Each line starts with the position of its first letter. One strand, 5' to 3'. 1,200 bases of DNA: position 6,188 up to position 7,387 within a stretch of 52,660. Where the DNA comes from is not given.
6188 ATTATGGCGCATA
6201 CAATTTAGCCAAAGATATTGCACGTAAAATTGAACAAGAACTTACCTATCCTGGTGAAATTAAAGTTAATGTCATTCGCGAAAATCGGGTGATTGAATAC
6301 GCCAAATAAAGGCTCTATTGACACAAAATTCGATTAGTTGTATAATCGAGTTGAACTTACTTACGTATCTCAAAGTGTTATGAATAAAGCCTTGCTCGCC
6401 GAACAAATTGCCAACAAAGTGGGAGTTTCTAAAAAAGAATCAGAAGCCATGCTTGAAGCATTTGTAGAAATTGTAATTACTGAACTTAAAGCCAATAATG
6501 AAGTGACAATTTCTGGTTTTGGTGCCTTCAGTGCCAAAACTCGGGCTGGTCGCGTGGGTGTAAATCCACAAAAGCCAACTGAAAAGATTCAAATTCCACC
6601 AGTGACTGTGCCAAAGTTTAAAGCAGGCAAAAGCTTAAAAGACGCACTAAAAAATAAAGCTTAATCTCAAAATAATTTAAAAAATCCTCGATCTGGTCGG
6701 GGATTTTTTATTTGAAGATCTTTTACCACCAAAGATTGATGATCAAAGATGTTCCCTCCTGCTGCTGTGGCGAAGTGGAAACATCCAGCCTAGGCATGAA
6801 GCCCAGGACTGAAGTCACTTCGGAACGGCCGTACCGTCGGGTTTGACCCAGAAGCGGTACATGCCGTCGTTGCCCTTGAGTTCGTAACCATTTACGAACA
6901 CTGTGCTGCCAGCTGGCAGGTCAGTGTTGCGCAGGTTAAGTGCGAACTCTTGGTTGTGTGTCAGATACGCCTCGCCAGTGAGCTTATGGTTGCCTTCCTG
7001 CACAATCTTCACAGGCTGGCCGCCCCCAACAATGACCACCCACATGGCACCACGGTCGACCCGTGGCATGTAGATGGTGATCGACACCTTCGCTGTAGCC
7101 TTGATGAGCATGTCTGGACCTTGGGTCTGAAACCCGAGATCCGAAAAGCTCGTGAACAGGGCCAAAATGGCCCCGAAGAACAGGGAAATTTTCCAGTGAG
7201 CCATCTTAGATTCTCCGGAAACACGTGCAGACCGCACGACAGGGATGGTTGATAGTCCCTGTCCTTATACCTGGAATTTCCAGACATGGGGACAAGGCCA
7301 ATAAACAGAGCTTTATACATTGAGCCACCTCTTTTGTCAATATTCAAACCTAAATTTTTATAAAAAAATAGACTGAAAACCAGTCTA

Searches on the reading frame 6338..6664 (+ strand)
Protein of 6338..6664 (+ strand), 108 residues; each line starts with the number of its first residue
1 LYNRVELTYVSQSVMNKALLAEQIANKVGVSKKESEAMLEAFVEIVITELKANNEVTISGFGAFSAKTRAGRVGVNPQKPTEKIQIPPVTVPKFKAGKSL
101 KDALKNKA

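Call 56: search_protein_families(library=pfam, proteins=[window:6338-6664:+], max_evalue=10)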
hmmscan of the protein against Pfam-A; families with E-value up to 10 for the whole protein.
window:6338-6664:+ (108 aa): 7 families
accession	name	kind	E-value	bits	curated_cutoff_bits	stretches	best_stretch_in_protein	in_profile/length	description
PF00216.26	Bac_DNA_binding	-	3e-27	95.1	22.4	1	15-104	1-89/90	Bacterial DNA-binding protein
PF18291.6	HU-HIG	-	4.9e-08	33.5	26.2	1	10-106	27-120/125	HU domain fused to wHTH, Ig, or Glycine-rich motif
PF18175.6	HU-CCDC81_bac_2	-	1.4e-05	25.3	35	1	19-67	2-50/70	CCDC81-like prokaryotic HU domain 2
PF14908.11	HU-CCDC81_euk_1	-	0.015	15.8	26.1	1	36-89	25-74/89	CCDC81 eukaryotic HU domain 1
PF20500.4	DNA-PKcs_N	-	0.15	10.5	26.1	1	20-69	272-323/810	DNA-PKcs, N-terminal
PF18174.6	HU-CCDC81_bac_1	-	0.2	12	26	1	46-70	8-32/59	CCDC81-like prokaryotic HU domain 1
PF18364.6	Molybdopterin_N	-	0.27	11.7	26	1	61-79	5-24/41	Molybdopterin oxidoreductase N-terminal domain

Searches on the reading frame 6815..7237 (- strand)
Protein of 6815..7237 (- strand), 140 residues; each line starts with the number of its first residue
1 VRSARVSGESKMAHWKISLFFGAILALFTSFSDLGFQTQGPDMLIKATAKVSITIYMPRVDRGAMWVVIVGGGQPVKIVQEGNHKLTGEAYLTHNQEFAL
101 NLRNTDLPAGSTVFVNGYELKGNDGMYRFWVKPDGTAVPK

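Call 56: search_protein_families(library=pfam, proteins=[window:6815-7237:-], max_evalue=10)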
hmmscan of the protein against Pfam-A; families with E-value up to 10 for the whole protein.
window:6815-7237:- (140 aa): 1 family
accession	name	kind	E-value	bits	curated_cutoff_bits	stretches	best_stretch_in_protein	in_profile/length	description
PF08308.17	PEGA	-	0.064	13.6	20.8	1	70-103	33-66/71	PEGA domain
